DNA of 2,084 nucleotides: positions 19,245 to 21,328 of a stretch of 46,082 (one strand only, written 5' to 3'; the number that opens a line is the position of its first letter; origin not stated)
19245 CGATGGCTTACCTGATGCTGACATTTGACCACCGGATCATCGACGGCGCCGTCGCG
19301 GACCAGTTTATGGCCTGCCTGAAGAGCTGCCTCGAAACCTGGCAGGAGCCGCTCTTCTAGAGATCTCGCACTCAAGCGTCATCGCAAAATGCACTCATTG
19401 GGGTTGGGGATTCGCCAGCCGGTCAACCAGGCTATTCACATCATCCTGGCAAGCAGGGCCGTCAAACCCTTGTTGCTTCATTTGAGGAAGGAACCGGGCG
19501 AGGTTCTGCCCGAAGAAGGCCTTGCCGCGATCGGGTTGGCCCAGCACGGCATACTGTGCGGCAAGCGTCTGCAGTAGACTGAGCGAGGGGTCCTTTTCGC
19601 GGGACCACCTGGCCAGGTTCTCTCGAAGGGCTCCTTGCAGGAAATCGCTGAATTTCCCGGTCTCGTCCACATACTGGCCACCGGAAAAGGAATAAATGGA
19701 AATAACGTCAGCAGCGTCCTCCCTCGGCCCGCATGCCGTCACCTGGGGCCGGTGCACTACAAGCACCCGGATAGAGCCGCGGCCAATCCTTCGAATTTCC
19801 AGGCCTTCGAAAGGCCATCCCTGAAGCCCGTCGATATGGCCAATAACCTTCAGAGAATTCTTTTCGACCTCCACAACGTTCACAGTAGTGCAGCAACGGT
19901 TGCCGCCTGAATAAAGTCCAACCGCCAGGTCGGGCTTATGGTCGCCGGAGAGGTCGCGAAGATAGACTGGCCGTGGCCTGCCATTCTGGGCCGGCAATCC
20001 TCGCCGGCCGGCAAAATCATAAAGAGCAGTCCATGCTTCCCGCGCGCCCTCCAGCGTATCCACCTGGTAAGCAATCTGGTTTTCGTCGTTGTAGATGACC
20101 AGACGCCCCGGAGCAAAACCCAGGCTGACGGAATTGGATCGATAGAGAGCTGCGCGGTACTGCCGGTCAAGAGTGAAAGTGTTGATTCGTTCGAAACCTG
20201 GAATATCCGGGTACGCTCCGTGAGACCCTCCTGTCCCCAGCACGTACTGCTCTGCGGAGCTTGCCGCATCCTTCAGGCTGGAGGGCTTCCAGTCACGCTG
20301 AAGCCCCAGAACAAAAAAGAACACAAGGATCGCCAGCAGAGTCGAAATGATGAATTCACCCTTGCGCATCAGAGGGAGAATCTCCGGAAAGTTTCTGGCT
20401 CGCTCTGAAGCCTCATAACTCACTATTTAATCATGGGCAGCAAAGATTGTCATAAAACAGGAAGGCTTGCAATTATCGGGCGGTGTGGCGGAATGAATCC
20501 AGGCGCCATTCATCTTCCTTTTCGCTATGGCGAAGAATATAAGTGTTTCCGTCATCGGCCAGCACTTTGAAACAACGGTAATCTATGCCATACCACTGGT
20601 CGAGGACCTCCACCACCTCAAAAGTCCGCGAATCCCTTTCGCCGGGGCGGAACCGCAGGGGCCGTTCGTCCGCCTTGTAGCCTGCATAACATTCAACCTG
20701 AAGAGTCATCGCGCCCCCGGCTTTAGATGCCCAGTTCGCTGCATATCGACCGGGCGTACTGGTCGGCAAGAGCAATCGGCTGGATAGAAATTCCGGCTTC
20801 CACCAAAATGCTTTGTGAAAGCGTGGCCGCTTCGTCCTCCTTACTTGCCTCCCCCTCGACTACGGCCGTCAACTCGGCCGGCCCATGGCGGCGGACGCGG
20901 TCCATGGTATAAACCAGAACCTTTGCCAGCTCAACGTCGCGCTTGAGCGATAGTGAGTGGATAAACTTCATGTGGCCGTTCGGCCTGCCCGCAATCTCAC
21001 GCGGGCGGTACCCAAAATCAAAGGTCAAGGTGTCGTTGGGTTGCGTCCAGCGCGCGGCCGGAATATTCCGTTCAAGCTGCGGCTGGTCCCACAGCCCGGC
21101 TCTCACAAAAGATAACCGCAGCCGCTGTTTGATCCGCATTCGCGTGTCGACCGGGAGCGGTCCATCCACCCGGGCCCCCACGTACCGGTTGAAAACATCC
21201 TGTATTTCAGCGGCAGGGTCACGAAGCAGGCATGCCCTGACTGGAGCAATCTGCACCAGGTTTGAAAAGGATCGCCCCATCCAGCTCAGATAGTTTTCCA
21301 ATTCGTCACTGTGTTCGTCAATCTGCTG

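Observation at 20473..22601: HipA-like kinase / DUF3037 / 78-aa protein cassette: candidate uncharacterised kinase-based toxin-antitoxin or defence-type module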

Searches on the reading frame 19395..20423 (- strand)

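Call 37: search_protein_families(library=pfam, proteins=[window:19395-20423:-], max_evalue=1)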
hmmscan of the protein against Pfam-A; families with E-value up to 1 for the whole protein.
window:19395-20423:- (342 aa): 1 family
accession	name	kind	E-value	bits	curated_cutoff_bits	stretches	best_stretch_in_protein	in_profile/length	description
PF16743.10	PliI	-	0.0058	16.7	27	1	145-201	54-110/123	Periplasmic lysozyme inhibitor of I-type lysozyme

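Call 53: search_protein_families(library=phrogs, proteins=[window:19395-20423:-], max_evalue=0.1)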
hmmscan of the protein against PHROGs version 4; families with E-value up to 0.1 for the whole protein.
window:19395-20423:- (342 aa): 0 families

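Call 83: search_protein_families(library=padloc, proteins=[window:19395-20423:-], max_evalue=0.01)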
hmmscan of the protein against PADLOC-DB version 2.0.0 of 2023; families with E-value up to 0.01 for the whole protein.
window:19395-20423:- (342 aa): 0 families

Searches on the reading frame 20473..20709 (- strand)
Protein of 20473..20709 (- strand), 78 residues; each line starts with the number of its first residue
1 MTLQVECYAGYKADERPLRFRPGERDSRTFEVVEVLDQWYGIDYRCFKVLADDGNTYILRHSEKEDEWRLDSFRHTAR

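Call 3: search_protein_families(library=pfam, proteins=[window:20473-20709:-], max_evalue=1)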
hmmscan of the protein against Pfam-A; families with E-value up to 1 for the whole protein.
window:20473-20709:- (78 aa): 0 families

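Call 4: search_protein_families(library=ncbifam, proteins=[window:20473-20709:-], max_evalue=1)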
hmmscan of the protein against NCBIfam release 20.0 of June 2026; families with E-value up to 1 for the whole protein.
window:20473-20709:- (78 aa): 0 families

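Call 5: search_protein_families(library=padloc, proteins=[window:20473-20709:-], max_evalue=1)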
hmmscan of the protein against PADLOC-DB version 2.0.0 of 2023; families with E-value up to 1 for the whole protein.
window:20473-20709:- (78 aa): 0 families

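Call 20: find_homologous_proteins(query=window:20473-20709:-, max_evalue=0.001)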
Query window:20473-20709:- (78 aa): 1307 proteins with E <= 0.001 among 1307 candidates; the best 120 are listed.
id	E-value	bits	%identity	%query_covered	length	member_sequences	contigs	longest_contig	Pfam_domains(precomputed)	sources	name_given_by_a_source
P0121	3.7e-48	178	100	100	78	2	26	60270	-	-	-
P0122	7.3e-43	161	92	100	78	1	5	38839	-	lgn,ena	-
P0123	9.3e-40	151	88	97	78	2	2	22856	-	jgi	jgi:hypothetical protein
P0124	1.0e-38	148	87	97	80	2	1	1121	-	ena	-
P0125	2.7e-38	147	84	97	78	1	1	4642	-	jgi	jgi:hypothetical protein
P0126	7.8e-38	145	84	97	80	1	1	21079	-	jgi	jgi:hypothetical protein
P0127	1.7e-37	144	82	99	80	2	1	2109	-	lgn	-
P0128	2.3e-37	144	82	97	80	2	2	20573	-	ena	-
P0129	5.1e-37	142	83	97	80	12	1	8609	-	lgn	-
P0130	6.1e-37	142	81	100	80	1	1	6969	-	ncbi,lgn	ncbi:MAG: hypothetical protein P8Z30_15720 [Acidobacteriota bacterium]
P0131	6.5e-37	142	81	100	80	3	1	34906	-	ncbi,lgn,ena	-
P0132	8.3e-37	142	81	99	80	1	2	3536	-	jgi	jgi:hypothetical protein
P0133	9.7e-37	142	81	100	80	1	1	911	-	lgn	-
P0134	1.5e-36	141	78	100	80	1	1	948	-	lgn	-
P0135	2.2e-36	140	82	99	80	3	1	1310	-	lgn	-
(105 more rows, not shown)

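Call 50: predict_structure(alignment_id=A2)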
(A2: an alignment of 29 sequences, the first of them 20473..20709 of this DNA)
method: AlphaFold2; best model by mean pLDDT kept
length: 78 residues; sequences in the alignment: 29
mean_pLDDT: 84.5   pTM: 0.73
mean pLDDT of the five models: 84.5, 81.6, 76.1, 68.5, 68.0
residues with pLDDT >= 90: 34; 70-90: 34; 50-70: 7; < 50: 3
segments of 3 or more residues with pLDDT < 50: none
pLDDT, mean of each block of 10 residues (from residue 1): 80 72 81 92 91 93 89 76
secondary structure, 60 per line:
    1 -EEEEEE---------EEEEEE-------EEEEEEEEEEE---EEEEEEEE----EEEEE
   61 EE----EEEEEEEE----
elements in order: E2-7 E17-22 E30-40 E44-51 E56-62 E67-74

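Call 53: search_protein_families(library=phrogs, proteins=[window:20473-20709:-], max_evalue=0.1)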
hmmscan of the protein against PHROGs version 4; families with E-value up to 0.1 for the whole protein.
window:20473-20709:- (78 aa): 0 families

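Call 54: fold_search(model_id=the predicted structure, library=pdb)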
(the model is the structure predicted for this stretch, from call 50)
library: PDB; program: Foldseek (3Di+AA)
matches with E <= 10: 724; with E <= 0.001: 0
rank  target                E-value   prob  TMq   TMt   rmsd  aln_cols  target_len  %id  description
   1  4jnf                  1.9e-01  0.57  0.36  0.15  10.5        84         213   13  Allosteric opening of the polypeptide-binding site when an Hsp70 binds ATP (released 2013-05-29)
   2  7e8b_I                4.8e-01  0.41  0.39  0.05  16.0       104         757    8  CryoEM structure of human Kv4.2-DPP6S complex (released 2021-10-13)
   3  1xj5_A                5.1e-01  0.54  0.32  0.10   4.5        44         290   18  X-RAY STRUCTURE OF SPERMIDINE SYNTHASE FROM ARABIDOPSIS THALIANA GENE AT1G23820 (released 2004-10-05)
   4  7fik_c                5.9e-01  0.38  0.36  0.12   9.0        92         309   13  The cryo-EM structure of the CR subunit from X. laevis NPC (released 2022-11-09)
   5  1mol_A                8.6e-01  0.30  0.31  0.26   8.6        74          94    9  TWO CRYSTAL STRUCTURES OF A POTENTLY SWEET PROTEIN: NATURAL MONELLIN AT 2.75 ANGSTROMS RESOLUTION AND SINGLE-CHAIN MON (released 1994-05-31)
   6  5o7q_B                9.6e-01  0.35  0.34  0.29   9.8        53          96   13  Crystal structure of a single chain monellin mutant (Y65R) pH 5.5 (released 2018-01-10)
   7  4i79_B                9.6e-01  0.30  0.36  0.12   9.3        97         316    9  Crystal structure of human NUP43 (released 2013-02-27)
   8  5e86                  9.6e-01  0.23  0.36  0.14  11.1       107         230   11  isolated SBD of BiP with loop34 modification (released 2015-12-30)
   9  3h3h_A                1.1e+00  0.38  0.35  0.24   4.7        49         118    8  Crystal structure of a snoal-like protein of unknown function (bth_ii0226) from burkholderia thailandensis e264 at 1.6 (released 2009-05-05)
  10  7snx_A                1.1e+00  0.28  0.36  0.20   9.6        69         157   10  1.70A Resolution Structure of NanoBiT Complementation Reporter Complex of LgBit and SmBiT Subunits (released 2022-11-16)
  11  6o64_D                1.2e+00  0.57  0.38  0.12   7.6        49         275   14  Crystal Structure of Arabidopsis thaliana Spermidine Synthase isoform 2 (AtSPDS2) (released 2019-06-05)
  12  6o65_B                1.2e+00  0.54  0.38  0.11   8.9        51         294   16  Crystal Structure of Arabidopsis thaliana Spermidine Synthase isoform 1 (AtSPDS1) in complex with decarboxylated S-ade (released 2019-06-05)
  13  6o63_C                1.2e+00  0.35  0.32  0.11   4.4        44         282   18  Crystal Structure of Arabidopsis thaliana Spermidine Synthase isoform 1 (AtSPDS1) (released 2019-06-05)
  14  6o63_A                1.2e+00  0.35  0.32  0.10   4.4        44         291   18  Crystal Structure of Arabidopsis thaliana Spermidine Synthase isoform 1 (AtSPDS1) (released 2019-06-05)
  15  7sny                  1.2e+00  0.15  0.30  0.18   9.9        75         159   12  2.10A Resolution Structure of NanoBiT Complementation Reporter Large Subunit LgBiT (released 2022-11-16)
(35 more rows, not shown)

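Call 56: find_related_loci(query=A2, collection=metagenome_contigs, flank=5000)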
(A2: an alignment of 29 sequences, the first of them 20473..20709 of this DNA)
Query A2 (78 aa) in metagenome_contigs; peptide patterns used: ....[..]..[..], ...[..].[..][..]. (x = any residue, [..] = any of these).
600 stretches matched a pattern (row limit reached: there are more); 572 encode a relative of the query (tblastn E <= 1e-3); the best 80 are kept; 80 distinct loci.
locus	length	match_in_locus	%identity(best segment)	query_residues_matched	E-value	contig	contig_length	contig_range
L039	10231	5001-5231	77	1-77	3e-37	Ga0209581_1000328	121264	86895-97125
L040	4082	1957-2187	74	1-77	3e-37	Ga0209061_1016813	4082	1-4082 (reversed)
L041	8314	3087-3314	72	2-77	2e-36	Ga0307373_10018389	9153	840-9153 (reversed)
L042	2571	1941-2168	75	2-77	2e-36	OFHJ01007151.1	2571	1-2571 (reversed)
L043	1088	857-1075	71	1-73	2e-34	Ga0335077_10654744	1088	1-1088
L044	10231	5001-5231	66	2-78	3e-33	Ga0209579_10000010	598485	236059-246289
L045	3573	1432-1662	69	1-76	6e-33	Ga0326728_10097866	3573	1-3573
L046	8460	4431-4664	65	1-78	5e-33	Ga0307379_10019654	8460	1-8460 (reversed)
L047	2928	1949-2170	70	1-74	1e-32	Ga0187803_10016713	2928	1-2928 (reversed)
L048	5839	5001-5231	68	1-76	1e-32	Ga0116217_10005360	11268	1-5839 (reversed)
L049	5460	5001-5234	68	1-77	2e-32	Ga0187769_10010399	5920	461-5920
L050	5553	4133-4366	69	1-77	3e-32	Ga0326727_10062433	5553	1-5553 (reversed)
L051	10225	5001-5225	69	1-74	9e-32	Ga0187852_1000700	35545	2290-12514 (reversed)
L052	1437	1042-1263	68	1-74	6e-32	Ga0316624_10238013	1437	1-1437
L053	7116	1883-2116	67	1-78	1e-31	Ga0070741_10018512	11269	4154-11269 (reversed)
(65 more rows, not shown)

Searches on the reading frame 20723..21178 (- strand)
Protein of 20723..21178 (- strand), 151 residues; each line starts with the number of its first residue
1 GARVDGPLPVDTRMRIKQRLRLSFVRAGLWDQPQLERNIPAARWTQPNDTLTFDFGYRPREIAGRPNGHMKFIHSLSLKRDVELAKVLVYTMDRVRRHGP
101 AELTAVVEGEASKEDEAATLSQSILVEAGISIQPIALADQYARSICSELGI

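Call 37: search_protein_families(library=pfam, proteins=[window:20723-21178:-], max_evalue=1)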
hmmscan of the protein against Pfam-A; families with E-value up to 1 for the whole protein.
window:20723-21178:- (151 aa): 0 families

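Call 77: search_protein_representatives(protein=window:20726-21175:-)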
Query: 150 residues. Proteins with E-value up to 0.001 (for the whole library): 112; up to 1e-10: 14; up to 1e-30: 2. The best 112 are listed.
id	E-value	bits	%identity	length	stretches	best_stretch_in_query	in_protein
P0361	1.3e-36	141.8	54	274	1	5-149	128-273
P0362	2.2e-31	124.9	50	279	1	9-148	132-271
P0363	1.2e-30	122.5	49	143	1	13-148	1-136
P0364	2.7e-26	108.4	49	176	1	24-148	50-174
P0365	5.1e-25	104.3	42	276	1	11-148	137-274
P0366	1.0e-18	83.9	40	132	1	22-148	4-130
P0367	4.4e-15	72.1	35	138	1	13-149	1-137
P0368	7.5e-15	71.3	44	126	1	25-148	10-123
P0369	1.0e-14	70.8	48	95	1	65-149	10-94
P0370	2.8e-14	69.5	38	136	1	12-145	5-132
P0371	9.9e-13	64.4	33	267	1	2-149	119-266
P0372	2.4e-12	63.2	38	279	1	6-149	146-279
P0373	7.1e-12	61.7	36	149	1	9-145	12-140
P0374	3.9e-11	59.3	59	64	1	88-150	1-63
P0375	1.9e-10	57.1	42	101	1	39-142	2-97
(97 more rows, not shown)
